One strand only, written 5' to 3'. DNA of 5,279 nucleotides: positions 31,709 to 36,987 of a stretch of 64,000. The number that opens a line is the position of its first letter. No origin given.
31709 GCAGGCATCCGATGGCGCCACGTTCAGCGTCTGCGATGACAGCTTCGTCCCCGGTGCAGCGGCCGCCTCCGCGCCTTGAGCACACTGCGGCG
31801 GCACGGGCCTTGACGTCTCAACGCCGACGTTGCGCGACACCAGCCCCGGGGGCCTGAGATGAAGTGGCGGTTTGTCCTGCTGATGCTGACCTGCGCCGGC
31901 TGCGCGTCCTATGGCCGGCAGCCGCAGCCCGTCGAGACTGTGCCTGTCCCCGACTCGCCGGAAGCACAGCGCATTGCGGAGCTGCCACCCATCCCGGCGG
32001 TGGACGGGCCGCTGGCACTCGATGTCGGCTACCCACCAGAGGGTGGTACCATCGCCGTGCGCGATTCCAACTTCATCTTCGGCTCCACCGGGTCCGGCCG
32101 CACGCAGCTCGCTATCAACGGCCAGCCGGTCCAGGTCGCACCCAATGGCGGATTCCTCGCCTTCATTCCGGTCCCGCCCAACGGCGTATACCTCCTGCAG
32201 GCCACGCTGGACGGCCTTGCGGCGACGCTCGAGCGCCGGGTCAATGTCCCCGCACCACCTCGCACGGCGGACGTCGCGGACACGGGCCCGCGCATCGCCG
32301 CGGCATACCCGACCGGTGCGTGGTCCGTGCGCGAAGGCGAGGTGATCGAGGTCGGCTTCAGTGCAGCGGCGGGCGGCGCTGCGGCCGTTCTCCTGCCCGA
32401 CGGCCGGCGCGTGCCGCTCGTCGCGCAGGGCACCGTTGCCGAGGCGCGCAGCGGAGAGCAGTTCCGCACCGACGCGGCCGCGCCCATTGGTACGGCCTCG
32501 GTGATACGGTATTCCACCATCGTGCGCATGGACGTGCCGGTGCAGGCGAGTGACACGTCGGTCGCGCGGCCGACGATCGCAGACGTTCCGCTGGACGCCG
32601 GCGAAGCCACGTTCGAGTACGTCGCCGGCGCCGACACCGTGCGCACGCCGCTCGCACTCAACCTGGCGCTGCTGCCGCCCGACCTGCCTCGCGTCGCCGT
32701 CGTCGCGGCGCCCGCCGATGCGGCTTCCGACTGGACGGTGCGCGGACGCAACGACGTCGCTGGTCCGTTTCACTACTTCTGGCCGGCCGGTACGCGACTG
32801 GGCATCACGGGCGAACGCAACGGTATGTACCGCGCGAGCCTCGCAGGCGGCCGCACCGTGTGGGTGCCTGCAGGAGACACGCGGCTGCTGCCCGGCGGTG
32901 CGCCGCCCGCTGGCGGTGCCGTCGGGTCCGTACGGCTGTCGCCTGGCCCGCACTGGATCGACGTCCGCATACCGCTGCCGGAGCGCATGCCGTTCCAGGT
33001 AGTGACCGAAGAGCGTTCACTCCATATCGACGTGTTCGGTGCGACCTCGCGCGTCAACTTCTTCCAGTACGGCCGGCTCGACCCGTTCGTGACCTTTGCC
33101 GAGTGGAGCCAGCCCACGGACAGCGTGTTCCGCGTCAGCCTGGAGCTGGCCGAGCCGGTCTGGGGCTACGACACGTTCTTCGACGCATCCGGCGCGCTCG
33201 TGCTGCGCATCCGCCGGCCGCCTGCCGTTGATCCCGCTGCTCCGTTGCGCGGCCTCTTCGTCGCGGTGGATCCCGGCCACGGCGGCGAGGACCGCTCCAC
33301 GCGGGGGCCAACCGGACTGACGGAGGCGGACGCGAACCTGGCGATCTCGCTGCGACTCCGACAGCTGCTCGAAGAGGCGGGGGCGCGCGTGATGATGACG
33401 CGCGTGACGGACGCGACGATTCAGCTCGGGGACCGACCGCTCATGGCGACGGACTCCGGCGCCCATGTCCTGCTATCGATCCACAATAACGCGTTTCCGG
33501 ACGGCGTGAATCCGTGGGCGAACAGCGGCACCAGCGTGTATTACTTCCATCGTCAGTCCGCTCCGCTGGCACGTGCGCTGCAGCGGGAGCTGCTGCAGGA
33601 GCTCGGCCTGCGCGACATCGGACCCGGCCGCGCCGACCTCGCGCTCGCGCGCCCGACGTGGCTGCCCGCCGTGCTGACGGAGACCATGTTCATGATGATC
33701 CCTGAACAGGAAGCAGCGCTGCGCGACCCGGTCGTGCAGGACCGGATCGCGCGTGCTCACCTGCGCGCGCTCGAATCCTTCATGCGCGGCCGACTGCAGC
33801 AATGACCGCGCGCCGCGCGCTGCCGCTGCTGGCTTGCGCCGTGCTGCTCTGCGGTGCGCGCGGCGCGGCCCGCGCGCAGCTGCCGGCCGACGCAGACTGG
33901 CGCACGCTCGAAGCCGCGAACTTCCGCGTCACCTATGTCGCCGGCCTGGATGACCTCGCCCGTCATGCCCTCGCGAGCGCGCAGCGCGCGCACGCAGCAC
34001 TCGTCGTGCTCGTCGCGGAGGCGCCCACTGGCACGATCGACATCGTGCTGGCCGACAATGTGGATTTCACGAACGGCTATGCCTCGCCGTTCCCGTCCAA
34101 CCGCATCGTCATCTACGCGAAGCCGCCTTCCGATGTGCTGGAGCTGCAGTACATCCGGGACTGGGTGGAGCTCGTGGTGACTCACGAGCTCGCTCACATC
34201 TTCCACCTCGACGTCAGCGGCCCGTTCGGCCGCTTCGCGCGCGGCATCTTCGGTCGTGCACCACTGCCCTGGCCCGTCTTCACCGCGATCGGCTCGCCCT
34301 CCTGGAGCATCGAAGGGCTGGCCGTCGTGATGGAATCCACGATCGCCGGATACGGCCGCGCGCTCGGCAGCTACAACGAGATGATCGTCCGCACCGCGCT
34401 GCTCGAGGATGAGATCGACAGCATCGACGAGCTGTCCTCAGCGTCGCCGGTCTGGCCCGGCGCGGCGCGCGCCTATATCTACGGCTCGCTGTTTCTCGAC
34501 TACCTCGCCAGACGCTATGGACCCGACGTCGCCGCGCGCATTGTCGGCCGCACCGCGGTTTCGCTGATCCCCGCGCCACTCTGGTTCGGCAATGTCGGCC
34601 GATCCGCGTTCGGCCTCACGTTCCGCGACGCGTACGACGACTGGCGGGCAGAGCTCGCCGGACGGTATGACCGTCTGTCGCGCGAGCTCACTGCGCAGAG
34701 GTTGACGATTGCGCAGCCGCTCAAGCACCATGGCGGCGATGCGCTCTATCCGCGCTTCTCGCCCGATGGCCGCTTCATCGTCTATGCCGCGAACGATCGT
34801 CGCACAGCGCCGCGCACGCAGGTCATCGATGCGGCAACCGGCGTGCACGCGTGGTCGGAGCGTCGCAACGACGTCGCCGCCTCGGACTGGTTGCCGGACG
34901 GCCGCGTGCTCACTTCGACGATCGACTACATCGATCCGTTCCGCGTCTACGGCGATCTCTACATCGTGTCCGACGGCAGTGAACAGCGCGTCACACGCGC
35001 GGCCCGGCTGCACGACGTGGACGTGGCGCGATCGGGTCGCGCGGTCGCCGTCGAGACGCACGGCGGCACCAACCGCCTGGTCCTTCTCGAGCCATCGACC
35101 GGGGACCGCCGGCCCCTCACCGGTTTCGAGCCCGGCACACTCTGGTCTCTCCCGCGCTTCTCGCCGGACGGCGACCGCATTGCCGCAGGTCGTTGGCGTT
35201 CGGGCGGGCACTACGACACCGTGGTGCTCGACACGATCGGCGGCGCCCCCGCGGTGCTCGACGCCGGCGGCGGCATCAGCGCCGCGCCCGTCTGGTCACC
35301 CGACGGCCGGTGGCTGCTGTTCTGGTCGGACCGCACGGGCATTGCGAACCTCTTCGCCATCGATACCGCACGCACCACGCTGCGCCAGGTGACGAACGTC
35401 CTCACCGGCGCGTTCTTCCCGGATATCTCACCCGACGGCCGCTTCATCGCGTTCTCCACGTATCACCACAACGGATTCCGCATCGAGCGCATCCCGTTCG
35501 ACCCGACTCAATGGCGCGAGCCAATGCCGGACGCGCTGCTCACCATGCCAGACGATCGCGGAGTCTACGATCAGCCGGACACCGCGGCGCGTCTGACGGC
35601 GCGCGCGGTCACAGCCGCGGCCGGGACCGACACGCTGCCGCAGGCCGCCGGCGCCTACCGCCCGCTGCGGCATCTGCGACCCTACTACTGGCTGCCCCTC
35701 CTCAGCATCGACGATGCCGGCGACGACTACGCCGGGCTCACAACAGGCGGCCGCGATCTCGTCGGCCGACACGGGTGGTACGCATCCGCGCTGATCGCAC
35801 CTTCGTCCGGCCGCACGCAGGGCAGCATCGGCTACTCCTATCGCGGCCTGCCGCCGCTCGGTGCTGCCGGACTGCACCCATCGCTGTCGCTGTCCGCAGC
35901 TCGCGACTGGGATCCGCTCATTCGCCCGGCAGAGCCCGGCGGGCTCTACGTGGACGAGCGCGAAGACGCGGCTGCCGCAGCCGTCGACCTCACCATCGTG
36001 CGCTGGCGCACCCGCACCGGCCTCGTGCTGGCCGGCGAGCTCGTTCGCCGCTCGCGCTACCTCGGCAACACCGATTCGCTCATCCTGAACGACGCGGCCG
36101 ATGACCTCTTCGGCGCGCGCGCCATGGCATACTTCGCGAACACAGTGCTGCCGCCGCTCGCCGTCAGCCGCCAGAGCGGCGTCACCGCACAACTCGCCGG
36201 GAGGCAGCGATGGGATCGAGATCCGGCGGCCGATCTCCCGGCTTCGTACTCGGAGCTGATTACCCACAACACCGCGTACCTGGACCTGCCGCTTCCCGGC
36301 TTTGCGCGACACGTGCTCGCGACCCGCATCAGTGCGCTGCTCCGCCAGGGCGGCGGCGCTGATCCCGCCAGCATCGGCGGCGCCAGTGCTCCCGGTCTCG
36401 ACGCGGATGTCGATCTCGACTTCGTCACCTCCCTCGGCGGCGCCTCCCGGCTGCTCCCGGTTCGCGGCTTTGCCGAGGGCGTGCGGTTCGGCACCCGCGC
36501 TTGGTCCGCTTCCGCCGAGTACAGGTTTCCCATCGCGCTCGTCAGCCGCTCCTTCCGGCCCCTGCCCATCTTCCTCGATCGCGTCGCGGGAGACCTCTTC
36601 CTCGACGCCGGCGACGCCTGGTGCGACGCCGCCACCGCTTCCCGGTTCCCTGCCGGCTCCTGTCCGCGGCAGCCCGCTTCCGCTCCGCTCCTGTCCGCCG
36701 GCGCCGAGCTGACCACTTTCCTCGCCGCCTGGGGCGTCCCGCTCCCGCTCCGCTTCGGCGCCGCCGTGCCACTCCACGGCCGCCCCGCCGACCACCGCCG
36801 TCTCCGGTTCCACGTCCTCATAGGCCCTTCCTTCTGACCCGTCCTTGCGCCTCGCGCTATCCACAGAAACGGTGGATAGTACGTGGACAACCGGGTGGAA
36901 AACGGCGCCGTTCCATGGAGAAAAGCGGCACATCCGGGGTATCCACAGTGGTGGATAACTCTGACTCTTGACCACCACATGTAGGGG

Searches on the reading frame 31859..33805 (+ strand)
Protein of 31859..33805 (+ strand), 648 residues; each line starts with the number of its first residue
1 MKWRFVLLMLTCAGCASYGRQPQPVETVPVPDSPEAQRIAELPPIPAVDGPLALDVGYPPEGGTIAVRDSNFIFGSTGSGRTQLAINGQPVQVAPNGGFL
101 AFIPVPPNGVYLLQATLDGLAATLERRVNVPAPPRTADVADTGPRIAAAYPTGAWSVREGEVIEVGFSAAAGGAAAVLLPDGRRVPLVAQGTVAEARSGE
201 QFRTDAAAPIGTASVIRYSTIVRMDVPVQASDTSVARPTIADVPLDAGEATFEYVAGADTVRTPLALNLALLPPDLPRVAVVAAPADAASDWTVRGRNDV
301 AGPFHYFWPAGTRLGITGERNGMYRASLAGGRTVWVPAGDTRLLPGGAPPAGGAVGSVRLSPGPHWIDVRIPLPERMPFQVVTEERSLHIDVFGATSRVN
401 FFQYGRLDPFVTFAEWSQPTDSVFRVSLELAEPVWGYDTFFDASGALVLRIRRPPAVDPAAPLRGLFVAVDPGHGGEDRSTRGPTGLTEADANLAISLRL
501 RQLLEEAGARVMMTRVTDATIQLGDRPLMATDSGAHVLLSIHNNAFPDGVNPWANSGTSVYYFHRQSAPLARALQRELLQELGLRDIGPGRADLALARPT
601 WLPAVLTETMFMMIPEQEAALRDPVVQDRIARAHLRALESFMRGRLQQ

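Call 17: search_protein_families(library=pfam, proteins=[window:31859-33805:+], max_evalue=0.00001)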
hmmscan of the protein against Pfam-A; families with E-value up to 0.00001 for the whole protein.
window:31859-33805:+ (648 aa): 1 family
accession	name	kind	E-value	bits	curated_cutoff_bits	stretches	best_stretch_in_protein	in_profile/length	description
PF01520.23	Amidase_3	-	2.5e-38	132.3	27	1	468-639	1-173/174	N-acetylmuramoyl-L-alanine amidase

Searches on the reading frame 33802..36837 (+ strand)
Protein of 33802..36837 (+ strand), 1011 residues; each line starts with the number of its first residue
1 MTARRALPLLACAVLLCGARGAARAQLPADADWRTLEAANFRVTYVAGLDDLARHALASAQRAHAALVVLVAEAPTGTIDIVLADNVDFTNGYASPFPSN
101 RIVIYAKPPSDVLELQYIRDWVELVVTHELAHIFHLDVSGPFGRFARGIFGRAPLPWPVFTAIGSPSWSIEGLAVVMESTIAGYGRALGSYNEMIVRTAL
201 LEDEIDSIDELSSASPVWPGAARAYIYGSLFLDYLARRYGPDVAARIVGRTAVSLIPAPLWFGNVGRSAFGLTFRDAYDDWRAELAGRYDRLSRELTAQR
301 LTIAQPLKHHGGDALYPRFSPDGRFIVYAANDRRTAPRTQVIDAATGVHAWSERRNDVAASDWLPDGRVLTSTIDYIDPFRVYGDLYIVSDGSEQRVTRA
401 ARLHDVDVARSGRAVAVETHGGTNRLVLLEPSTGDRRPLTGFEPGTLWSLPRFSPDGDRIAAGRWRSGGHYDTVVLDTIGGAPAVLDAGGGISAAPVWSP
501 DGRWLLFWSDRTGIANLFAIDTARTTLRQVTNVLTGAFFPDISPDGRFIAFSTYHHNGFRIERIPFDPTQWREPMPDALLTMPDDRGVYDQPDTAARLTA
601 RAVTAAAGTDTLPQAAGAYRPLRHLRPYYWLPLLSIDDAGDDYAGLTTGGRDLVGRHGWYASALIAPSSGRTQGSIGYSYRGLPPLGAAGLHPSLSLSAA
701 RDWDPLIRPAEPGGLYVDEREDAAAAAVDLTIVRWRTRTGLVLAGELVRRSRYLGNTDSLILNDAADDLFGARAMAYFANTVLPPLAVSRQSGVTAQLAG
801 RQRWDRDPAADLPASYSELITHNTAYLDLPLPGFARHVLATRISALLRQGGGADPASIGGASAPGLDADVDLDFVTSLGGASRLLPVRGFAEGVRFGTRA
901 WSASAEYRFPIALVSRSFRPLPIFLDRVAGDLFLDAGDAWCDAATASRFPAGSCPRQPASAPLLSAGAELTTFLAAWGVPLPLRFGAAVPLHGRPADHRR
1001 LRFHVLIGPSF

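Call 17: search_protein_families(library=pfam, proteins=[window:33802-36837:+], max_evalue=0.00001)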
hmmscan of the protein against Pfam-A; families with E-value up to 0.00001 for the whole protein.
window:33802-36837:+ (1011 aa): 1 family
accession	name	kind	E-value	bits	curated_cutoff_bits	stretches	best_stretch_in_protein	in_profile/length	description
PF07676.18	PD40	-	2.3e-18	66.1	20.9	1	489-513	7-32/38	WD40-like Beta Propeller Repeat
